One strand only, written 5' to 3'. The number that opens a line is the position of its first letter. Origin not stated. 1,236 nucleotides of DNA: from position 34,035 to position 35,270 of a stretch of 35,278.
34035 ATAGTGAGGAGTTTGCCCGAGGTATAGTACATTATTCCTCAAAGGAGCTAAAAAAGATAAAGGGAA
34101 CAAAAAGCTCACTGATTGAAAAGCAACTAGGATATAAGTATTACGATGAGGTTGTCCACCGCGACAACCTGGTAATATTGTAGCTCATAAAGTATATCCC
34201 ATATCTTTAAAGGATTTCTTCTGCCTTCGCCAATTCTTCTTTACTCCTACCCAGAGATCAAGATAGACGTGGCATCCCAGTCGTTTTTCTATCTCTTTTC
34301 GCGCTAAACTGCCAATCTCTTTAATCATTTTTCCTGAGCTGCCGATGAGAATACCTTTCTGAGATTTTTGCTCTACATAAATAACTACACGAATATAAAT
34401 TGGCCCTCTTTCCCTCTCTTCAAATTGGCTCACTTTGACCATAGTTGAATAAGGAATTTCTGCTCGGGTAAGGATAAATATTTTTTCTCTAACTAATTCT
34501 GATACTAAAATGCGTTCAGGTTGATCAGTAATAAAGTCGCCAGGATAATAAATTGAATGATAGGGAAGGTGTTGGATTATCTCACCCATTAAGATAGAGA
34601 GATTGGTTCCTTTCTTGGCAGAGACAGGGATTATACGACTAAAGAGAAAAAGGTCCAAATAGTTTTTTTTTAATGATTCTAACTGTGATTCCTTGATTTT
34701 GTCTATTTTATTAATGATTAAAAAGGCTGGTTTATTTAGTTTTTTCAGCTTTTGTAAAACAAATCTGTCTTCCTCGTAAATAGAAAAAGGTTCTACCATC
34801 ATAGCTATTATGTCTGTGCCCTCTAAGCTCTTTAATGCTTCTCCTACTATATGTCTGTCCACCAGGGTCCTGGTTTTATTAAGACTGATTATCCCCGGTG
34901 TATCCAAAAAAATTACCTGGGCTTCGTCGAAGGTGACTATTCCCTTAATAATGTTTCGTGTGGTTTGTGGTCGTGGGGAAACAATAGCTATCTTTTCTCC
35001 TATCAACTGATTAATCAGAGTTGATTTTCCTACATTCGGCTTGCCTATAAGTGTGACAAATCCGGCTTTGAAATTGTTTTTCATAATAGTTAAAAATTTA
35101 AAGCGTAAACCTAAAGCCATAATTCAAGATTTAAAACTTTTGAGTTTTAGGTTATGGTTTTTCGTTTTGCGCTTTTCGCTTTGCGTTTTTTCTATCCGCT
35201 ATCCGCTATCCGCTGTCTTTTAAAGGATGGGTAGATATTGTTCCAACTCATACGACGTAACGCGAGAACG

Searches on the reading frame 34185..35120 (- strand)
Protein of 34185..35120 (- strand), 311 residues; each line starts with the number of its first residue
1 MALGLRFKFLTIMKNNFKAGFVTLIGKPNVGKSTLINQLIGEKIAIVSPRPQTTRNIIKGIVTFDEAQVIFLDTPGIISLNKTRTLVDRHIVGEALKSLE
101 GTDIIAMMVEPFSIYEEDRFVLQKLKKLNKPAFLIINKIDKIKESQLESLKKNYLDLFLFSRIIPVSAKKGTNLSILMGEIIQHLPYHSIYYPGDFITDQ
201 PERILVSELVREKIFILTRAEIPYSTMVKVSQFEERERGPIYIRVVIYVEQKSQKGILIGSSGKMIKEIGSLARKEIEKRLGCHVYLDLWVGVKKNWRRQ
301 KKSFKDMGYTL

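Call 55: find_encoding_contigs(protein=window:34185-35120:-, flank=10000, max_places=4)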
Protein window:34185-35120:- (311 aa): 5 contigs read that carry it; 4 places shown.
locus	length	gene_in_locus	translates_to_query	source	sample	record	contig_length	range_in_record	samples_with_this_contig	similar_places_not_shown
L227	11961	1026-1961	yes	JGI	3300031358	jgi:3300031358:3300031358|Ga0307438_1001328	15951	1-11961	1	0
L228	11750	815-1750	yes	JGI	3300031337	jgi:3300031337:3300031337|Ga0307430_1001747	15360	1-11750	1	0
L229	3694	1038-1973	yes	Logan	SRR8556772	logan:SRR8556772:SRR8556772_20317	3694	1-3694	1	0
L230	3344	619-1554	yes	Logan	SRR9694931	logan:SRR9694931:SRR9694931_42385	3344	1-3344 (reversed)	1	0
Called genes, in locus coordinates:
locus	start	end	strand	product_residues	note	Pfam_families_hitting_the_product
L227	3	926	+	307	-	?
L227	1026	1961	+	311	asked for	PF03193:RsgA_GTPase (faint), PF00009:GTP_EFTU (weak), PF00350:Dynamin_N (faint), PF01926:MMR_HSR1, PF02421:FeoB_N, PF04548:AIG1, PF16897:MMR_HSR1_Xtn (weak), PF07650:KH_2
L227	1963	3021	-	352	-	PF00696:AA_kinase, PF01472:PUA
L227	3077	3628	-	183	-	PF02677:QueH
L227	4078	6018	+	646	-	-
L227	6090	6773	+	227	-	-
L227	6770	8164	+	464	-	-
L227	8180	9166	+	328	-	PF00493:MCM, PF20030:bpMoxR, PF00158:Sigma54_activat (faint), PF01078:Mg_chelatase (faint), PF00004:AAA, PF07726:AAA_3, PF07728:AAA_5, PF17863:AAA_lid_2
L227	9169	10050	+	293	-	PF01882:DUF58, PF13519:VWA_2 (weak)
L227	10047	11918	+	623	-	PF07584:BatA, PF13519:VWA_2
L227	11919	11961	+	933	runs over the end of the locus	PF00092:VWA, PF06707:DUF1194 (faint), PF13519:VWA_2, PF00092:VWA, PF13768:VWA_3, PF13519:VWA_2, PF07090:GATase1_like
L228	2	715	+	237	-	?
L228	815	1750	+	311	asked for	PF03193:RsgA_GTPase (faint), PF00009:GTP_EFTU (weak), PF00350:Dynamin_N (faint), PF01926:MMR_HSR1, PF02421:FeoB_N, PF04548:AIG1, PF16897:MMR_HSR1_Xtn (weak), PF07650:KH_2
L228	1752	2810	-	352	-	PF00696:AA_kinase, PF01472:PUA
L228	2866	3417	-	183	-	PF02677:QueH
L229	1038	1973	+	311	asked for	PF03193:RsgA_GTPase (faint), PF00009:GTP_EFTU (weak), PF00350:Dynamin_N (faint), PF01926:MMR_HSR1, PF02421:FeoB_N, PF04548:AIG1, PF16897:MMR_HSR1_Xtn (weak), PF07650:KH_2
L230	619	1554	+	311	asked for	PF03193:RsgA_GTPase (faint), PF00009:GTP_EFTU (weak), PF00350:Dynamin_N (faint), PF01926:MMR_HSR1, PF02421:FeoB_N, PF04548:AIG1, PF16897:MMR_HSR1_Xtn (weak), PF07650:KH_2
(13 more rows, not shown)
